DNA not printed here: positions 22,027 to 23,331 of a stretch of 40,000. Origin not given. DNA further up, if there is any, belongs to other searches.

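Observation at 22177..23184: Orphan ClpP-fold serine-protease-like protein with an unknown C-terminal half: candidate single-gene phage-exclusion/abortive-infection effector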

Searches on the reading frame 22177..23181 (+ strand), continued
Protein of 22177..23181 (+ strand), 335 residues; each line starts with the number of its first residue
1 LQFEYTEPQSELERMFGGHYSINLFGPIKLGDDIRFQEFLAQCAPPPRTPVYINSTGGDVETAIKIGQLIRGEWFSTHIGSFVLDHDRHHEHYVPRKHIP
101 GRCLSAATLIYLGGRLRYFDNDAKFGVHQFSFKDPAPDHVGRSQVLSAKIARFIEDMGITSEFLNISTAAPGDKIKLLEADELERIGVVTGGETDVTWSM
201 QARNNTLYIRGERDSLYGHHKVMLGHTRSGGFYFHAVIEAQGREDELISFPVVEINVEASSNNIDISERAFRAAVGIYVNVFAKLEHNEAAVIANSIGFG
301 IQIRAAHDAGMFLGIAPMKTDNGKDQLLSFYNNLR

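Call 31: search_dna_similar(query=window:22177-23181:+, collection=plasmids, mode=protein, max_evalue=0.001, max_rows=30)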
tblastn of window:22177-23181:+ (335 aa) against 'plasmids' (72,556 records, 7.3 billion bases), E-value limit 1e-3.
Records with a match: 228; places in all: 349; records where one place covers at least 80% of the query: 4.
Best place of each record, by identity: <60% 228.
By first word of the organism name: Pseudomonas 132; Phaeobacter 58; Rhizobium 7; Roseibium 6; Ensifer 5; Labrenzia 4; Cupriavidus 2; Sinorhizobium 2; Paracoccus 2; Halopseudomonas 1; and 9 more.
By predicted mobility (MOB-suite, as given by PLSDB): non-mobilizable 194; conjugative 29; mobilizable 5.
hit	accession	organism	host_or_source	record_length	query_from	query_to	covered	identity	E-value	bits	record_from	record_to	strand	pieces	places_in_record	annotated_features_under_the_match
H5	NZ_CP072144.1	Rhizobium sp. L51/94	Blueberry,cell culture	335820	1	332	99%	51.2%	2e-108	354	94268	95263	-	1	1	hypothetical protein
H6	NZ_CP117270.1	Rhizobium rhododendri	Rhododendron sp.,pure bacterial ...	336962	1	332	99%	51.2%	2e-108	354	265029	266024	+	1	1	hypothetical protein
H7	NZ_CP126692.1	Pseudomonas sp. P108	Roots of Beta vulgaris, variety ...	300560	48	332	85%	25.2%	7e-19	95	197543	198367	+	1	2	hypothetical protein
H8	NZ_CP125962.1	Pseudomonas brassicacearum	Arabidopsis thaliana,whole organism,root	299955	48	332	85%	24.8%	2e-18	94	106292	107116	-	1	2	hypothetical protein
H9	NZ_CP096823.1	Pseudomonas aeruginosa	Homo sapiens,blood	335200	51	300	75%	28.1%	1e-18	94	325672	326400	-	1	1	hypothetical protein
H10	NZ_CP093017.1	Pseudomonas aeruginosa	River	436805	48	299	75%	27.3%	3e-22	104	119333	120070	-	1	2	hypothetical protein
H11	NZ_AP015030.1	Pseudomonas putida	-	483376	48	299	75%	27.3%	4e-22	104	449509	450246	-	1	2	hypothetical protein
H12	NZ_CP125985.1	Pseudomonas rhodesiae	cell culture,brewery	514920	51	314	79%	24.9%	2e-18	94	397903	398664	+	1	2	hypothetical protein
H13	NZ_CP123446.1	Halopseudomonas sp. SMJS2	Pure culture,sediment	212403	51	300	75%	25.5%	6e-17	89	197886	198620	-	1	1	hypothetical protein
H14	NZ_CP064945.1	Pseudomonas fulva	Homo sapiens,bile specimen,bile ...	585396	51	263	64%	29.4%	1e-15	85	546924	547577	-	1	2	hypothetical protein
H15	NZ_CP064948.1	Pseudomonas fulva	Homo sapiens,pleural fluid,pleural ...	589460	51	263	64%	29.4%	1e-15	85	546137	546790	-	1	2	hypothetical protein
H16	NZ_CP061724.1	Pseudomonas putida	a feces sample of migratory birds origin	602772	51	263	64%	29.4%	1e-15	85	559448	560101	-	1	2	hypothetical protein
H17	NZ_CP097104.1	Pseudomonas sp. NY11382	Homo sapiens,Airway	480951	51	263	64%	29.4%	2e-15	85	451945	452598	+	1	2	hypothetical protein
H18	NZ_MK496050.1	Pseudomonas sp.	-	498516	51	263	64%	29.4%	2e-15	85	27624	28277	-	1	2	hypothetical protein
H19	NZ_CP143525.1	Pseudomonas putida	culture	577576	51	263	64%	29.4%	2e-15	85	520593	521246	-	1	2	hypothetical protein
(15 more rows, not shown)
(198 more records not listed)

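Call 33: get_annotated_region(hit=H10, flank=8000)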
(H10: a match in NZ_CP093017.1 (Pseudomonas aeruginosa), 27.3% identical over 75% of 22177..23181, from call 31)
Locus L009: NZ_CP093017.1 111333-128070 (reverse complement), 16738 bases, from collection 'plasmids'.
description: Pseudomonas aeruginosa strain H15 plasmid unnamed, complete sequence
organism: Pseudomonas aeruginosa (NCBI taxid 287)
taxonomy: Bacteria; Pseudomonadota; Gammaproteobacteria; Pseudomonadales; Pseudomonadaceae; Pseudomonas; Pseudomonas aeruginosa
host: -; source: River; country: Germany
typing (MOB-suite, as given by PLSDB): non-mobilizable
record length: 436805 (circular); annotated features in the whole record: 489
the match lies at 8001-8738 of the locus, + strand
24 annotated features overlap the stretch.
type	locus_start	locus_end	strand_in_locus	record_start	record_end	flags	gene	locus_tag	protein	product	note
CDS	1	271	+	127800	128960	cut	-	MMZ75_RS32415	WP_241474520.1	TrfA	-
CDS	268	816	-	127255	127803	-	-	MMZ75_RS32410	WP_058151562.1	DUF882 domain-containing protein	-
CDS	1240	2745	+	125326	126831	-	-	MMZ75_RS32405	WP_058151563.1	DNA cytosine methyltransferase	-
CDS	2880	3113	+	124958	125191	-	-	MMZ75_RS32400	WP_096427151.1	hypothetical protein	-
CDS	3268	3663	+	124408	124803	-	-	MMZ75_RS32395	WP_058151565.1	hypothetical protein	-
CDS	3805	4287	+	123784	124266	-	-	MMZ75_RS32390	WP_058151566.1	hypothetical protein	-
CDS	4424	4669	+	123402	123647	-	-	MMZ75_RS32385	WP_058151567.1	hypothetical protein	-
CDS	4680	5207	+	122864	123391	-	-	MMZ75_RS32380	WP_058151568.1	hypothetical protein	-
CDS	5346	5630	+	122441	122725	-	-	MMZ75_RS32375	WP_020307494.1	hypothetical protein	-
CDS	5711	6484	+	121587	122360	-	-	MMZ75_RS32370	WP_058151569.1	hypothetical protein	-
CDS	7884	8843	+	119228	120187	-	-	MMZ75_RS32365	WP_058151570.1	hypothetical protein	-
CDS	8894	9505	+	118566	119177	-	-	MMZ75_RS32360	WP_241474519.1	YheU family protein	-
CDS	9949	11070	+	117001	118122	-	-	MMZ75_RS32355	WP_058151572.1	tetratricopeptide repeat protein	-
CDS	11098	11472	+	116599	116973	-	-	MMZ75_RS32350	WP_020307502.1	response regulator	GO:0000160 - phosphorelay signal transduction system [Evidence IEA]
CDS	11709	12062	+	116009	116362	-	-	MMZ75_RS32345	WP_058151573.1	hypothetical protein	-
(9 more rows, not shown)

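Call 39: search_protein_families(library=pfam, alignment_id=A1, max_evalue=1)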
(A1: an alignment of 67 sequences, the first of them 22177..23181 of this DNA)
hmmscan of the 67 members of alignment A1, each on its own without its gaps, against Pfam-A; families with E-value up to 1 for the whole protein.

A. member 1, window:22177-23181:+ (335 aa): 0 families

B. families by the number of members that match (of 67 scanned): 13 families
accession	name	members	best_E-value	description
PF00574.28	CLP_protease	36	0.0023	Clp protease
PF14337.13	Abi_alpha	2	0.0064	Abortive infection alpha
PF25145.1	NfeD1b_N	2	0.012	NfeD1b, N-terminal domain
PF09496.15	CENP-O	1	0.031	Cenp-O kinetochore centromere component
PF01954.22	AF2212-like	1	0.065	AF2212-like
PF19855.4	DUF6330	1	0.08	Family of unknown function (DUF6330)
PF03785.20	Peptidase_C25_C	1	0.087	Peptidase family C25, C terminal ig-like domain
PF21632.3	MOV-10_N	1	0.1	Helicase MOV-10, N-terminal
PF00833.23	Ribosomal_S17e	1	0.1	Ribosomal S17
PF01617.23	Surface_Ag_2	1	0.17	Surface antigen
PF22786.2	Tag1_C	1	0.21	Tag1 C-terminal domain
PF24299.1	DUF7483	1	0.21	Domain of unknown function (DUF7483)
PF01259.24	SAICAR_synt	1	0.29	SAICAR synthetase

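Call 46: get_annotated_region(hit=H1, flank=5000)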
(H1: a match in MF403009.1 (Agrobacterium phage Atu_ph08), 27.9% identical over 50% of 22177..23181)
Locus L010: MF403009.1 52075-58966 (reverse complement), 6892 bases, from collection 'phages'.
description: Agrobacterium phage Atu_ph08, complete genome.
organism: Agrobacterium phage Atu_ph08 (NCBI taxid 2024265)
taxonomy: Viruses; Duplodnaviria; Heunggongvirae; Uroviricota; Caudoviricetes; Roslyckyvirus; Roslyckyvirus ph08
host: Agrobacterium tumefaciens C58; source: -; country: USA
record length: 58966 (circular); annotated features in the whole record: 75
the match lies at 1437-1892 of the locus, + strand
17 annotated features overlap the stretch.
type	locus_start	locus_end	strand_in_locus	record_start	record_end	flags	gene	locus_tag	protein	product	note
CDS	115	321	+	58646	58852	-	-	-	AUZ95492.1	hypothetical protein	-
CDS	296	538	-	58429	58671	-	-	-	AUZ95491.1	hypothetical protein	-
CDS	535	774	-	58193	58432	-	-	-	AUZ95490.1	hypothetical protein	-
CDS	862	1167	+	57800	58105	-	-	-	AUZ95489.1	hypothetical protein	-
CDS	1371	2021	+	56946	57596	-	-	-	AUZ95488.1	putative periplasmic protein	-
CDS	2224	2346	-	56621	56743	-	-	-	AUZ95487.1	hypothetical protein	-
CDS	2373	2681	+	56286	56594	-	-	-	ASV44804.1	hypothetical protein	-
CDS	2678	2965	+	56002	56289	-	-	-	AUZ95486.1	hypothetical protein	-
CDS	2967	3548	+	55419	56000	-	-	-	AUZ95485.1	hypothetical protein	-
CDS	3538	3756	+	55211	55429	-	-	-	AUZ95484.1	hypothetical protein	-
CDS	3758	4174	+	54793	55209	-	-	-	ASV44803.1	transcriptional regulator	-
CDS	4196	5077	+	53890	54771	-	-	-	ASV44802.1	hypothetical protein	-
CDS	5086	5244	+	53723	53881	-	-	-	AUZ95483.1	hypothetical protein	-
CDS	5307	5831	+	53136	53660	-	-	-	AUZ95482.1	hypothetical protein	-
CDS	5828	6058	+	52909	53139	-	-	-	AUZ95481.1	hypothetical protein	-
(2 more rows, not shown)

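Call 47: find_related_loci(query=A1, collection=genome_contigs, flank=10000)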
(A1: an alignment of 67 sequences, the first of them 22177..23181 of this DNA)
Query A1 (335 aa) in genome_contigs; peptide patterns used: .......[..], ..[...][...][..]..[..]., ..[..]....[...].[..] (x = any residue, [..] = any of these).
599 stretches matched a pattern (row limit reached: there are more); 30 encode a relative of the query (tblastn E <= 1e-3); 29 distinct loci.
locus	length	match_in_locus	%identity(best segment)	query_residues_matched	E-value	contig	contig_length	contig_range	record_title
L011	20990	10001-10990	68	1-330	5e-160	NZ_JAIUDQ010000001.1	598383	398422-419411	Phyllobacterium lublinensis strain 2063 1, whole genome shotgun sequence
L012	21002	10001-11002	55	1-334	4e-128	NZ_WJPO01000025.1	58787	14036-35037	Rhodovulum strictum strain DSM 11289 NODE_25_length_58787_cov_43.9999, whole genome shotgun sequence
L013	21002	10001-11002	56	1-334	3e-127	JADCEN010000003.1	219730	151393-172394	MAG: Rhodobacter sp. isolate M113S1SP4A35QC M113S1_3, whole genome shotgun sequence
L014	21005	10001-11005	55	1-332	2e-126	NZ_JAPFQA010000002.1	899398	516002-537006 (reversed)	Mesorhizobium qingshengii strain Jales19 2, whole genome shotgun sequence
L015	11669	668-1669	54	1-334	2e-125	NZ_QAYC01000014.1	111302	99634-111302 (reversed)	Rhodovulum kholense strain DSM 19783 Ga0183464_114, whole genome shotgun sequence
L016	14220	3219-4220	55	1-334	3e-125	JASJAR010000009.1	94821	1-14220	MAG: Paracoccaceae bacterium isolate MO_005.B9 MO_005.c_48, whole genome shotgun sequence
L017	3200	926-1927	54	1-334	9e-128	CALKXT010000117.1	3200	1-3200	MAG: uncultured Sulfitobacter sp. isolate H2_Bin_Bin_32_1_1 genome assembly, contig: c_000000626740, whole genome shotgu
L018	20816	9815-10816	54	1-334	1e-123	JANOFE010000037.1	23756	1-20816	MAG: Pseudorhodobacter sp. isolate SOY_65_concoct_198 SOY_65_k141_3689580, whole genome shotgun sequence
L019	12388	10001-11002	54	1-334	7e-123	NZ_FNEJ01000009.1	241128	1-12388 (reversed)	Salipiger marinus strain DSM 26424, whole genome shotgun sequence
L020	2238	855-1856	53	1-334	2e-127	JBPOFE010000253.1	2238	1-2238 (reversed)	MAG: Sulfitobacter sp. isolate MAG_47 MAG_47_253, whole genome shotgun sequence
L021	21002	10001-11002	53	1-334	1e-118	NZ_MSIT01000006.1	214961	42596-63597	Salibaculum halophilum strain WDS1C4 contig6, whole genome shotgun sequence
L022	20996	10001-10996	51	1-332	2e-116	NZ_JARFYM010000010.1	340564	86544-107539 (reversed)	Rhizobium mayense strain CCGE526 scaffold_9, whole genome shotgun sequence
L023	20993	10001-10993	53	1-331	3e-115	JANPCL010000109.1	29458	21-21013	MAG: Hyphomicrobiales bacterium isolate VAR_78_metabat_517 VAR_78_k141_1061816, whole genome shotgun sequence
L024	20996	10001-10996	51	1-334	5e-115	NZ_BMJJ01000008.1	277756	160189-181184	Aureimonas glaciei strain CGMCC 1.15493 sequence08, whole genome shotgun sequence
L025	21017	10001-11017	51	1-333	2e-114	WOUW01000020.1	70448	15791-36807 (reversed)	MAG: Rhodobacteraceae bacterium isolate X2_MetaBAT.20 scaffold_594, whole genome shotgun sequence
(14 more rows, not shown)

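Call 48: find_encoding_contigs(protein=P0027, flank=8000, max_places=1)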
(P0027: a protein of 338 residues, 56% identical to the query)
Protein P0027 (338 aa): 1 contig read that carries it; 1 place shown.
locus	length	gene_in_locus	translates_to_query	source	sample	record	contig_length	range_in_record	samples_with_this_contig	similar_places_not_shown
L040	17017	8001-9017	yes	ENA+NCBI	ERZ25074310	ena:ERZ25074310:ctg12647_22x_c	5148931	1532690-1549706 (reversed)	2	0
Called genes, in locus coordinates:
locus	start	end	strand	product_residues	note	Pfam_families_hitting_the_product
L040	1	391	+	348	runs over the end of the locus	PF02653:BPD_transp_2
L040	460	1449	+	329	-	PF13407:Peripla_BP_4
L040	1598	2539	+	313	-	PF00561:Abhydrolase_1, PF12146:Hydrolase_4, PF12697:Abhydrolase_6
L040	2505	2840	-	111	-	PF13308:YARHG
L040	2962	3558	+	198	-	PF01370:Epimerase (weak), PF13561:adh_short_C2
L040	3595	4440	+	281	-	PF00809:Pterin_bind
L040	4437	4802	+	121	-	PF02152:FolB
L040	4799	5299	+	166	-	PF01288:HPPK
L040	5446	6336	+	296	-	PF00561:Abhydrolase_1, PF12146:Hydrolase_4 (weak), PF12697:Abhydrolase_6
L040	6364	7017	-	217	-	PF02798:GST_N, PF13409:GST_N_2, PF13417:GST_N_3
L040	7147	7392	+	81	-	PF22513:FitA-like_RHH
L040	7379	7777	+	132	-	PF01850:PIN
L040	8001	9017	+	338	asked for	-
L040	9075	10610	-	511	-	PF01039:Carboxyl_trans, PF03255:ACCA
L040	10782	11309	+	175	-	-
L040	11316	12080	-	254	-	PF07542:ATP12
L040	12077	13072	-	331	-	PF01479:S4 (weak), PF00849:PseudoU_synth_2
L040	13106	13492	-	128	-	PF02537:CRCB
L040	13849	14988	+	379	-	-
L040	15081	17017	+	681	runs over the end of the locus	-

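Call 49: find_encoding_contigs(protein=P0054, flank=8000, max_places=1)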
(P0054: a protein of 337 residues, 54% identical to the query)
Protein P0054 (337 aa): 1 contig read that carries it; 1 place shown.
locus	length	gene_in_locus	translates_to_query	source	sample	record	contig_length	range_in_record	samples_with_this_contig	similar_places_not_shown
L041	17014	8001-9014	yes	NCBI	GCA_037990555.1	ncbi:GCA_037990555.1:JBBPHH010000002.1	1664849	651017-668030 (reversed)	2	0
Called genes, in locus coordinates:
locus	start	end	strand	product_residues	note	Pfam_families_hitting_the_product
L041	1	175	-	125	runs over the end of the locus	PF05521:Phage_HCP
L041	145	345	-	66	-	-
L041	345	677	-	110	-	PF05135:Phage_connect_1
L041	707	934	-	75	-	-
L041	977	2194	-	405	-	PF05065:Phage_capsid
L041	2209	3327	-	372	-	PF25145:NfeD1b_N, PF01343:Peptidase_S49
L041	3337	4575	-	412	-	PF04860:Phage_portal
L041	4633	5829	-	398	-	PF00589:Phage_integrase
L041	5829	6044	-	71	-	-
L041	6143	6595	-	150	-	-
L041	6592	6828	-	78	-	-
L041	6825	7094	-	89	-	-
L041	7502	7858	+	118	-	-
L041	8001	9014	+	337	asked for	-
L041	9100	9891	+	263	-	PF13676:TIR_2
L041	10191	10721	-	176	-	PF00583:Acetyltransf_1, PF13508:Acetyltransf_7, PF13673:Acetyltransf_10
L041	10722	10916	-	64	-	-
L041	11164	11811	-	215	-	-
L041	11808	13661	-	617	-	PF20155:TMP_3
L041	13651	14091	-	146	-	-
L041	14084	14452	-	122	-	PF11836:Phage_TAC_11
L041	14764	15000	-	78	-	-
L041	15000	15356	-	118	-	PF05119:Terminase_4 (weak)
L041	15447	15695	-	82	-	PF00313:CSD (weak), PF14444:S1-like (weak)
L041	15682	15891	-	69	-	PF00313:CSD (weak)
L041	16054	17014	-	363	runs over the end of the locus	PF05065:Phage_capsid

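Call 50: find_encoding_contigs(protein=P0067, flank=8000, max_places=1)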
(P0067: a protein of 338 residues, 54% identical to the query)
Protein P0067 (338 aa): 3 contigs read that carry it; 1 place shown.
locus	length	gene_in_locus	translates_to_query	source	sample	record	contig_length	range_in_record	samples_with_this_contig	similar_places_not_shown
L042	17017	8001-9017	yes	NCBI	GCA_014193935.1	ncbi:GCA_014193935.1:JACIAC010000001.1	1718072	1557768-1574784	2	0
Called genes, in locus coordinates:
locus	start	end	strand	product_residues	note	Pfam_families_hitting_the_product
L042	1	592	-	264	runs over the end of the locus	PF01048:PNP_UDP_1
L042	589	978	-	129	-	PF00383:dCMP_cyt_deam_1, PF08211:dCMP_cyt_deam_2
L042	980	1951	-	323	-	PF02653:BPD_transp_2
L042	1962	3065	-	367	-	PF02653:BPD_transp_2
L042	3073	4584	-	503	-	PF00005:ABC_tran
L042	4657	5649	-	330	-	PF02608:Bmp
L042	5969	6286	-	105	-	-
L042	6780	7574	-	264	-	-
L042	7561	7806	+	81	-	-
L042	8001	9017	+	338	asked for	-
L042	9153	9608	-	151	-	-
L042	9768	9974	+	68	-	-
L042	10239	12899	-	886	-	PF01807:Zn_ribbon_DnaG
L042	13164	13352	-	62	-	PF05930:Phage_AlpA (weak), PF12728:HTH_17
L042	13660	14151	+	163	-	-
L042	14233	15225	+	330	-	PF01904:DUF72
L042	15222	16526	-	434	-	PF17767:NAPRTase_N, PF04095:NAPRTase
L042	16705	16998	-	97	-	-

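Call 51: find_encoding_contigs(protein=P0003, flank=8000, max_places=1)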
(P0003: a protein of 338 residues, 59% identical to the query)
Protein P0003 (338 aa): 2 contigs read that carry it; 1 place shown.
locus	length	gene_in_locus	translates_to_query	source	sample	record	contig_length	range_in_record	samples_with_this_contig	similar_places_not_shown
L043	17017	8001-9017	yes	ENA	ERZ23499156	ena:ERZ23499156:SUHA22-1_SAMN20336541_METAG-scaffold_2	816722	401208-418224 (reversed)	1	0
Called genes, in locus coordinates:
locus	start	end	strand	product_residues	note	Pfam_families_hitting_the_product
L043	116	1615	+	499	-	PF00478:IMPDH, PF00571:CBS, PF03060:NMO, PF00977:His_biosynth (faint), PF01070:FMN_dh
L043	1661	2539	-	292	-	-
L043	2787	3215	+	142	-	PF01124:MAPEG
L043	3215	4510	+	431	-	PF22458:RsmF-B_ferredox, PF01189:Methyltr_RsmB-F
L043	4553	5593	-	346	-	PF08100:Dimerisation, PF00891:Methyltransf_2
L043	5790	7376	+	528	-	PF00117:GATase, PF07722:Peptidase_C26, PF02540:NAD_synthase (weak), PF03054:tRNA_Me_trans (faint), PF00958:GMP_synt_C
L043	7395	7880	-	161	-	PF02639:DUF188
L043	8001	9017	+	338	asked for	-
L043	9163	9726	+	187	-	-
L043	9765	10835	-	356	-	PF00291:PALP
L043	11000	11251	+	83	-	PF13376:OmdA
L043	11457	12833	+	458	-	PF13645:YkuD_2 (faint)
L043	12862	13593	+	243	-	PF05175:MTS (weak), PF02353:CMAS (faint), PF13489:Methyltransf_23, PF08241:Methyltransf_11, PF08242:Methyltransf_12, PF13649:Methyltransf_25, PF13847:Methyltransf_31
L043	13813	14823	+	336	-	PF13645:YkuD_2 (weak)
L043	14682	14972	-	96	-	-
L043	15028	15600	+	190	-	PF07298:NnrU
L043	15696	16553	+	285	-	PF02548:Pantoate_transf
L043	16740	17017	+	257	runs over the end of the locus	PF13432:TPR_16 (faint), PF09976:TPR_21, PF07719:TPR_2 (faint), PF13428:TPR_14 (faint)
